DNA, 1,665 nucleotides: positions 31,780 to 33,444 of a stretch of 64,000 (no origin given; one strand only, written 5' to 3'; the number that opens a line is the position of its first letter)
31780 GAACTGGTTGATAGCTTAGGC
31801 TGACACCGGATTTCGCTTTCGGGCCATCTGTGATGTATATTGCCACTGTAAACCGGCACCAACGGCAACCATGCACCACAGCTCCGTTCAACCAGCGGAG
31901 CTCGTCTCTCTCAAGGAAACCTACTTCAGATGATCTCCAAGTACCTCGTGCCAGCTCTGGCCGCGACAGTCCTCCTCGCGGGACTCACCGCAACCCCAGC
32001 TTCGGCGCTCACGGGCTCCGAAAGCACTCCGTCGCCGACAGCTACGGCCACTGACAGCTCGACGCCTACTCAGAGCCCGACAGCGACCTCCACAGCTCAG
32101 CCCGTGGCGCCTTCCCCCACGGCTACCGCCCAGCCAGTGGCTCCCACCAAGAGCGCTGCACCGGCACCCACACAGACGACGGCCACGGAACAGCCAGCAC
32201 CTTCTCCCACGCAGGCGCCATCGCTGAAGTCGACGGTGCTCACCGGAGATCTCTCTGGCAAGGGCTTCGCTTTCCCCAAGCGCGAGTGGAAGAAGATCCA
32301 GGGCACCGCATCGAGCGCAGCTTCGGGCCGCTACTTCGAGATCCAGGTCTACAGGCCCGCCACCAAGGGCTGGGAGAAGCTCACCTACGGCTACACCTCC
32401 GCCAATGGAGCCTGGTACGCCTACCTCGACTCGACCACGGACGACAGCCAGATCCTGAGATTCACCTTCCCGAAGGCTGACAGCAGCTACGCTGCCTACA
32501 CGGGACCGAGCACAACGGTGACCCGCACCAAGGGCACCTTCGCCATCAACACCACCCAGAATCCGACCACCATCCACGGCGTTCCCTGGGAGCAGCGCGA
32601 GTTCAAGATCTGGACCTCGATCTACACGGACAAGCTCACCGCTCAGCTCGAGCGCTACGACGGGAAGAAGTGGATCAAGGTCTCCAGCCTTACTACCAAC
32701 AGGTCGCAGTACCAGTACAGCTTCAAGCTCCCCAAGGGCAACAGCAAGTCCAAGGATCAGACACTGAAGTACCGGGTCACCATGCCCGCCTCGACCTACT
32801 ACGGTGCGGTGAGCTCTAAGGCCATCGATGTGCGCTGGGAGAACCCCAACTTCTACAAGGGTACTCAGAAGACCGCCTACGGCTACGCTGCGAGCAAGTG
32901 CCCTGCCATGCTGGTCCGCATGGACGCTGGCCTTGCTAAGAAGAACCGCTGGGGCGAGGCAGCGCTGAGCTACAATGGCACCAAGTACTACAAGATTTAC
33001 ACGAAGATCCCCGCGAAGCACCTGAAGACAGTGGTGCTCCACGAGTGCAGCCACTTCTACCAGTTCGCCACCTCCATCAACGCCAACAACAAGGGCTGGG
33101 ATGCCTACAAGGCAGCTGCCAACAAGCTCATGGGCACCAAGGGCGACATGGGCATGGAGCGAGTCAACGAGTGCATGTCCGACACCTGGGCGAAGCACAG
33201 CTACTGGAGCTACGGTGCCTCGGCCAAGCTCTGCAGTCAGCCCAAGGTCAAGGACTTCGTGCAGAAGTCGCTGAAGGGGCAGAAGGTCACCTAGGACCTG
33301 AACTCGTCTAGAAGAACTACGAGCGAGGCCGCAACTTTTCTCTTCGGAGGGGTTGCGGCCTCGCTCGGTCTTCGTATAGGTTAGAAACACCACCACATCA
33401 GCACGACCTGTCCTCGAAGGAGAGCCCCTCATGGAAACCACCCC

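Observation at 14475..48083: Polymorphic effector family: conserved N-terminal H-C-C-H domain with swappable payloads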

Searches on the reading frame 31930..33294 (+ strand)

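Call 19: search_protein_families(library=pfam, proteins=[window:31930-33294:+], max_evalue=0.01)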
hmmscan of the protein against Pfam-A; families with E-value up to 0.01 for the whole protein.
window:31930-33294:+ (454 aa): 1 family
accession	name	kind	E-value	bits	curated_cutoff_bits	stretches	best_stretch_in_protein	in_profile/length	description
PF19298.5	KshA_C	-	0.0099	16.4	23.3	0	185-238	97-150/207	3-Ketosteroid 9alpha-hydroxylase C-terminal domain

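Call 20: search_protein_families(library=phrogs, proteins=[window:31930-33294:+], max_evalue=0.001)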
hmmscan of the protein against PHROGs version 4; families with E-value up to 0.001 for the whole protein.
window:31930-33294:+ (454 aa): 0 families
